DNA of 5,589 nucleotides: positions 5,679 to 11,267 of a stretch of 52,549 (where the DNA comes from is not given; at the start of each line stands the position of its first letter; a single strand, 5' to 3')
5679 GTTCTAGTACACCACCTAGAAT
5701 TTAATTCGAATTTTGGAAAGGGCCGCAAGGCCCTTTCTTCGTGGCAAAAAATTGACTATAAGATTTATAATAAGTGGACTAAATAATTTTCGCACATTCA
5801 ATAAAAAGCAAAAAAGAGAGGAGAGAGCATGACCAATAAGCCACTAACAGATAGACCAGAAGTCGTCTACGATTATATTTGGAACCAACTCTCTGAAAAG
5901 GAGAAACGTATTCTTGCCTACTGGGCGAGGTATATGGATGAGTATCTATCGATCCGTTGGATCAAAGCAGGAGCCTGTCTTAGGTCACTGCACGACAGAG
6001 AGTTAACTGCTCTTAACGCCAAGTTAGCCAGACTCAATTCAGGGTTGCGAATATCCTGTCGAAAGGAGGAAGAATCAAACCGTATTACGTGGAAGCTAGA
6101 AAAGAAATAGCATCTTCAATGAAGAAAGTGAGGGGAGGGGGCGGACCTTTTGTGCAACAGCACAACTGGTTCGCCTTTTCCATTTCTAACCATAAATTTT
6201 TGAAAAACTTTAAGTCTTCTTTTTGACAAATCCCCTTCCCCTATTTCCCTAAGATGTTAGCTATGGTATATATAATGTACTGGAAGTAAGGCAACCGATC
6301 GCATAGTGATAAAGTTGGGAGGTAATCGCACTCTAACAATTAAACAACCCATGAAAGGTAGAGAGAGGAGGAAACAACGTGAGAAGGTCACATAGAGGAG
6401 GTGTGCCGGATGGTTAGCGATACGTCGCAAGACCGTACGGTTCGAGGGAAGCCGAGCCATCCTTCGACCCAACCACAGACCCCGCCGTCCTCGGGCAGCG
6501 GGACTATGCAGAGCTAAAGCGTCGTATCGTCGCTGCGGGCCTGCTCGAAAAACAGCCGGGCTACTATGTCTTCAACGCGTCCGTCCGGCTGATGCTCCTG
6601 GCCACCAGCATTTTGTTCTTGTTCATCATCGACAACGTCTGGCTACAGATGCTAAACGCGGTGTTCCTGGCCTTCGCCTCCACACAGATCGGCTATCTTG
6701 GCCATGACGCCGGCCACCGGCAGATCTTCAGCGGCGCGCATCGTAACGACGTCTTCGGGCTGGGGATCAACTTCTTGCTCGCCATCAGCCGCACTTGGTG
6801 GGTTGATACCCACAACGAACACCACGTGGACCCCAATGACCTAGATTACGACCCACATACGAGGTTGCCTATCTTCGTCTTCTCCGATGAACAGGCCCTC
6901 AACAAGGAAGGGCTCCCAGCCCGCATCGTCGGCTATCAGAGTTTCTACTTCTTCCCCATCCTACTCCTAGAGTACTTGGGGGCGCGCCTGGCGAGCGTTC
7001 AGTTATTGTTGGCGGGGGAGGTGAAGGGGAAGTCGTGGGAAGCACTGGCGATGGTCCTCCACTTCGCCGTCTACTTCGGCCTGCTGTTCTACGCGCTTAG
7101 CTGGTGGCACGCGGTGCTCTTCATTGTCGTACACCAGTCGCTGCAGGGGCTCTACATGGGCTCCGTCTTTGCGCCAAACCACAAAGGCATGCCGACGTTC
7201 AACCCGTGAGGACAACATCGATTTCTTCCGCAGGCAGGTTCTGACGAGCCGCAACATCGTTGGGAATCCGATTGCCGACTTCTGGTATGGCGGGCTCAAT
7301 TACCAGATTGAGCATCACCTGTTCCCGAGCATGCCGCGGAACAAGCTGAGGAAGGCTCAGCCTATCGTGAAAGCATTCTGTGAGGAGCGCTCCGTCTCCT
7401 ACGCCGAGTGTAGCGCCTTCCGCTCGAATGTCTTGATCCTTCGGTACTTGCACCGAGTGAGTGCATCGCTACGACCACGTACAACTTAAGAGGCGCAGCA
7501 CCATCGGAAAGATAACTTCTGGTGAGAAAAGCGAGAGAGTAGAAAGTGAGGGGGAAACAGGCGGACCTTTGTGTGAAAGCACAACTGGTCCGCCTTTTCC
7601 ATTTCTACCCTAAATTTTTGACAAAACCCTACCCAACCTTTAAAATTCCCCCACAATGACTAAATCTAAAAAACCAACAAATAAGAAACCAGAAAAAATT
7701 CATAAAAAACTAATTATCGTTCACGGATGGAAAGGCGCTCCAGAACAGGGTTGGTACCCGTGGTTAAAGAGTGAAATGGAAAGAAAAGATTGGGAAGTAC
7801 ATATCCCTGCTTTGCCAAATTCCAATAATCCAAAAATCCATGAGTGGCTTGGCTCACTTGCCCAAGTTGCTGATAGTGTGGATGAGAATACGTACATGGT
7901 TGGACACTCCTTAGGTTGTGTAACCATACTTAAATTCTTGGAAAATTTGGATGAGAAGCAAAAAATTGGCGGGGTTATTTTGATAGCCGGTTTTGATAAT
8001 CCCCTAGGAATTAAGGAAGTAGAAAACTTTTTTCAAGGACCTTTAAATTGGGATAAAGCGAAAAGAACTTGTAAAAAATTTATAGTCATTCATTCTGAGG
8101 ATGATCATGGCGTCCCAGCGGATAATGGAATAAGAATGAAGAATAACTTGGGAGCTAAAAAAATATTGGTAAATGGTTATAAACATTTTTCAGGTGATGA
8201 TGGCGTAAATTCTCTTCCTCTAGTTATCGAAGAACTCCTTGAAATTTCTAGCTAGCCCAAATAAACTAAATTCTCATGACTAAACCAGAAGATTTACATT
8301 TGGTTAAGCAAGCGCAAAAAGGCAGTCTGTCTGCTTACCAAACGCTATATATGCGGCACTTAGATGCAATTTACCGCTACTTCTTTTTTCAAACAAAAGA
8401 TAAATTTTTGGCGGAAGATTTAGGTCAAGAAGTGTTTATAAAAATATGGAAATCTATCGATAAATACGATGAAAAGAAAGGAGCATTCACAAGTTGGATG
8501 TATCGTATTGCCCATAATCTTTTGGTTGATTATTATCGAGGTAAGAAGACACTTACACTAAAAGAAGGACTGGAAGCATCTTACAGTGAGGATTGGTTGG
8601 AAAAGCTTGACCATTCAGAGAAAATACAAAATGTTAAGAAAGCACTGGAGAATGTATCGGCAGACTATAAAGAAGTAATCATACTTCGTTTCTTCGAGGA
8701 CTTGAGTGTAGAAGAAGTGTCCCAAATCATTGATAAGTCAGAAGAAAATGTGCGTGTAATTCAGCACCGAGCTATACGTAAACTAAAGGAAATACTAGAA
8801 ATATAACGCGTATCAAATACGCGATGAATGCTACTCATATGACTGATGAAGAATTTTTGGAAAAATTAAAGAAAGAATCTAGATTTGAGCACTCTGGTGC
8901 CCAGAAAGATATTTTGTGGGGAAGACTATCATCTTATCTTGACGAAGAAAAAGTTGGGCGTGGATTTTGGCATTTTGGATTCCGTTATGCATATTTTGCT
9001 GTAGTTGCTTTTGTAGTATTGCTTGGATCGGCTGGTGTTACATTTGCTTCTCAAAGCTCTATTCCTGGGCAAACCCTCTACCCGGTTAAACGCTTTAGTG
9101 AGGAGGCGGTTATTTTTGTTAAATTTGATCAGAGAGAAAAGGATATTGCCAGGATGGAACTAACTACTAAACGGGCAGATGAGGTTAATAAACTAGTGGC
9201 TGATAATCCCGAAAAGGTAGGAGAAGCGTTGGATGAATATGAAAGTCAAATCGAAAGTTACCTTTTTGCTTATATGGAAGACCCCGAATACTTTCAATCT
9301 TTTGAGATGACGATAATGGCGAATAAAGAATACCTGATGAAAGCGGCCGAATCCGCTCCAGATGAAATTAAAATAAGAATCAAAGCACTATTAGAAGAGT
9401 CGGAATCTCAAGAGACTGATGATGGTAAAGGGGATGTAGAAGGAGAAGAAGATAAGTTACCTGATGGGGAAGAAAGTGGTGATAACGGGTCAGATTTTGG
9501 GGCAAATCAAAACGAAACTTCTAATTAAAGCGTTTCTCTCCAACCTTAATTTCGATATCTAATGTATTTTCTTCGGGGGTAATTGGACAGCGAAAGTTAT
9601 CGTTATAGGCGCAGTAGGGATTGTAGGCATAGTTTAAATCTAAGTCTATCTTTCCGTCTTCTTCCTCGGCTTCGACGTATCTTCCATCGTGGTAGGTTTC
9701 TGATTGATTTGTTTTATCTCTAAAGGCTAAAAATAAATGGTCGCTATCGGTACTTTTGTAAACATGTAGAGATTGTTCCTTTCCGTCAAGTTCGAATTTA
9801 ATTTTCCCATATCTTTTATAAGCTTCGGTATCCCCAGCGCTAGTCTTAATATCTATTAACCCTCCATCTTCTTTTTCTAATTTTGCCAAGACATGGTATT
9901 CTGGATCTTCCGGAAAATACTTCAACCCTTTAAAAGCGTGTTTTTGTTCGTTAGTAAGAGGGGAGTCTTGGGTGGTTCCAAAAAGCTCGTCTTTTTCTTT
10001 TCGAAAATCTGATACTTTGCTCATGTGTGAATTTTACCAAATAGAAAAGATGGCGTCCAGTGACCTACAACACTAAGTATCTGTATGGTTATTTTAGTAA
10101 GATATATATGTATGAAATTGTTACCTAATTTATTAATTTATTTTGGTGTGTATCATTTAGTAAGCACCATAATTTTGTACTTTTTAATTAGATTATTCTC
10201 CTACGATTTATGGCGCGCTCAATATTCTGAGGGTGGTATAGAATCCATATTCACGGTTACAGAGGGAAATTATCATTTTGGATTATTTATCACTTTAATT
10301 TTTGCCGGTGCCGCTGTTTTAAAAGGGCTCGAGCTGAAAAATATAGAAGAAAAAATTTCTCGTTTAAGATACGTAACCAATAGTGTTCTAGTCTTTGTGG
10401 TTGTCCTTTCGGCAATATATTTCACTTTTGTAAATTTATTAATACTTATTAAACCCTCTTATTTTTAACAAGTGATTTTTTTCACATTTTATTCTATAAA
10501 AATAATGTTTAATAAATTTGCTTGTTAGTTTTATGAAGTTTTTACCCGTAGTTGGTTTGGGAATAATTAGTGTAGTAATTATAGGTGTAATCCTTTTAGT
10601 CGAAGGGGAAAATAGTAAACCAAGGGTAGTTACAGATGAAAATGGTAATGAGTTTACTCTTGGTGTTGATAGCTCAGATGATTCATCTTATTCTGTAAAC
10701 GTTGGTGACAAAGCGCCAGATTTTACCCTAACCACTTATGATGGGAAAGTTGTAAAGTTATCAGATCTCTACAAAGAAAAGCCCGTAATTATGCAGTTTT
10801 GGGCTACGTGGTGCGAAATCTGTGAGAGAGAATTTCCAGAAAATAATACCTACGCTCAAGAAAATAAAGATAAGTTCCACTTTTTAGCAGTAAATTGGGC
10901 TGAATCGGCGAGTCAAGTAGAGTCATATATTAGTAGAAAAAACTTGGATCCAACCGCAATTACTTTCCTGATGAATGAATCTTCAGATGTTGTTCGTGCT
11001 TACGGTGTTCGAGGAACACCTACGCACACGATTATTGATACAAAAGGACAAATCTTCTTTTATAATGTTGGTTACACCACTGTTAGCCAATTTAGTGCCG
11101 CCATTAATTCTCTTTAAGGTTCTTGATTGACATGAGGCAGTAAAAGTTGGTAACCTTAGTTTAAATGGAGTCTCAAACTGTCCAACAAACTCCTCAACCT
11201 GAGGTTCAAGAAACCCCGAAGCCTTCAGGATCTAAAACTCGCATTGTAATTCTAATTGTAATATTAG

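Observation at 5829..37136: Five G+C-rich islands in an A+T-rich backbone, each a self-contained cassette in an intergenic gap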

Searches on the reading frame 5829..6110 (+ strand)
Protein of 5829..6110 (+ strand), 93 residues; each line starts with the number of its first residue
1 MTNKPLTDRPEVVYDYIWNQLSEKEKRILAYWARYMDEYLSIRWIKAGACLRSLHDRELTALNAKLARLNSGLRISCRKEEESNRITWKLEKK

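Call 13: search_protein_families(library=pfam, proteins=[window:5829-6110:+], max_evalue=0.01)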
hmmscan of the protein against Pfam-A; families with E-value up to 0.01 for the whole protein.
window:5829-6110:+ (93 aa): 0 families

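Call 104: search_protein_families(library=padloc, proteins=[window:5829-6110:+], max_evalue=0.001)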
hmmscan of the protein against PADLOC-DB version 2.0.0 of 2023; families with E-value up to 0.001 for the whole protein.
window:5829-6110:+ (93 aa): 0 families

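Call 105: search_protein_families(library=ncbifam, proteins=[window:5829-6110:+], max_evalue=0.001)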
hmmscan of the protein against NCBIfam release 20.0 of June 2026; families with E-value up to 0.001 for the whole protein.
window:5829-6110:+ (93 aa): 0 families

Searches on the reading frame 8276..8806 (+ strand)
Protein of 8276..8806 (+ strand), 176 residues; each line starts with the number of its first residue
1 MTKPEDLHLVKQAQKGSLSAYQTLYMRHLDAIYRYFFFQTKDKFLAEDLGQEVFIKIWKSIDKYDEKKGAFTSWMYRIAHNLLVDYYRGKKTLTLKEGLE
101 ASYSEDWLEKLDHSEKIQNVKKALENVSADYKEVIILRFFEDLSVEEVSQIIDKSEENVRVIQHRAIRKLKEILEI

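Call 41: search_protein_families(library=pfam, proteins=[window:8276-8806:+], max_evalue=0.001)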
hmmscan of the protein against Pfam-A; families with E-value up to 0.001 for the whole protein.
window:8276-8806:+ (176 aa): 3 families
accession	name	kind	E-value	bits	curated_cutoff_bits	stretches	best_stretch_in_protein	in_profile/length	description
PF04542.20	Sigma70_r2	-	2.9e-18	65.9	24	1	24-91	1-69/71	Sigma-70 region 2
PF04545.22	Sigma70_r4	-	9.6e-13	47.9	24.1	1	123-172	1-50/50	Sigma-70, region 4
PF08281.18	Sigma70_r4_2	-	6.2e-10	39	25.7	1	118-170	2-54/54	Sigma-70, region 4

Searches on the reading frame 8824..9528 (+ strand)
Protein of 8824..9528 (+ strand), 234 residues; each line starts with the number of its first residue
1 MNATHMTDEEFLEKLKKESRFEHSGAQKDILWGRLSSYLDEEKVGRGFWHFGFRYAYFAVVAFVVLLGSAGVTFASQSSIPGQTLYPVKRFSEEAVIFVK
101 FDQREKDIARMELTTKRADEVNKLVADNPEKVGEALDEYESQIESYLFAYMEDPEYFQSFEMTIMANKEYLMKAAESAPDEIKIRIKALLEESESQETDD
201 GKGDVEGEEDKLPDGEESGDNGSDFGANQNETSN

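Call 41: search_protein_families(library=pfam, proteins=[window:8824-9528:+], max_evalue=0.001)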
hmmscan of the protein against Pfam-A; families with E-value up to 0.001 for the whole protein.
window:8824-9528:+ (234 aa): 1 family
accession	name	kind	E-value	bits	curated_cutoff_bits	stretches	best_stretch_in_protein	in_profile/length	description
PF18915.5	DUF5667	-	2.5e-09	37.9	27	1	79-151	2-75/99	Domain of unknown function (DUF5667)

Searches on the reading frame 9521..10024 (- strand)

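Call 41: search_protein_families(library=pfam, proteins=[window:9521-10024:-], max_evalue=0.001)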
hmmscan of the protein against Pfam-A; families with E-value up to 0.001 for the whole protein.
window:9521-10024:- (167 aa): 1 family
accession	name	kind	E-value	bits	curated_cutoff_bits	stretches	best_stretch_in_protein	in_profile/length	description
PF07920.16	DUF1684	-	5.8e-45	153.4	25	1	30-164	2-139/139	Protein of unknown function (DUF1684)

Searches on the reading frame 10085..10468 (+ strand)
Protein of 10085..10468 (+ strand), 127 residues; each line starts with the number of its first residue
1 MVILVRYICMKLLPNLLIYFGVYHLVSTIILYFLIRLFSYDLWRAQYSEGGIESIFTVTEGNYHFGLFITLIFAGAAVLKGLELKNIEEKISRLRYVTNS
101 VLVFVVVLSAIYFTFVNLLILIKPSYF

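Call 68: search_protein_families(library=pfam, proteins=[window:10085-10468:+], max_evalue=0.0001)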
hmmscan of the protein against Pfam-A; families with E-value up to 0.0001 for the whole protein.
window:10085-10468:+ (127 aa): 0 families

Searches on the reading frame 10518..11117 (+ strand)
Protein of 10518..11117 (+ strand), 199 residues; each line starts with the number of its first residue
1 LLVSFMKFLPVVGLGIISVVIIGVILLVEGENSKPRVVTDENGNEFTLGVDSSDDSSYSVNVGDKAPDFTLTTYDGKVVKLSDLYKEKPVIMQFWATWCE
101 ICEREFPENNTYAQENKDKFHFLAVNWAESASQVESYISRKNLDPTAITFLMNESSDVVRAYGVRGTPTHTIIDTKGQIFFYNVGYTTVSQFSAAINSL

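Call 41: search_protein_families(library=pfam, proteins=[window:10518-11117:+], max_evalue=0.001)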
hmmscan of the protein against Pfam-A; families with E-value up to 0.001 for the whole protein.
window:10518-11117:+ (199 aa): 5 families
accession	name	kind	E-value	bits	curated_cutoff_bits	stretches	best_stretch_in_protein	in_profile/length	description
PF08534.16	Redoxin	-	4.3e-23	82.2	26.6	1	62-194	2-146/148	Redoxin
PF00578.27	AhpC-TSA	-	8.6e-21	74.6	26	1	62-179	1-121/124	AhpC/TSA family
PF13098.12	Thioredoxin_2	-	7.9e-11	42.7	27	1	86-195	4-103/104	Thioredoxin-like domain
PF13905.12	Thioredoxin_8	-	4.4e-10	40.2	27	1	88-179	2-94/94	Thioredoxin-like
PF00085.26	Thioredoxin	-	1.6e-09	38.2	23.5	1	85-136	15-67/103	Thioredoxin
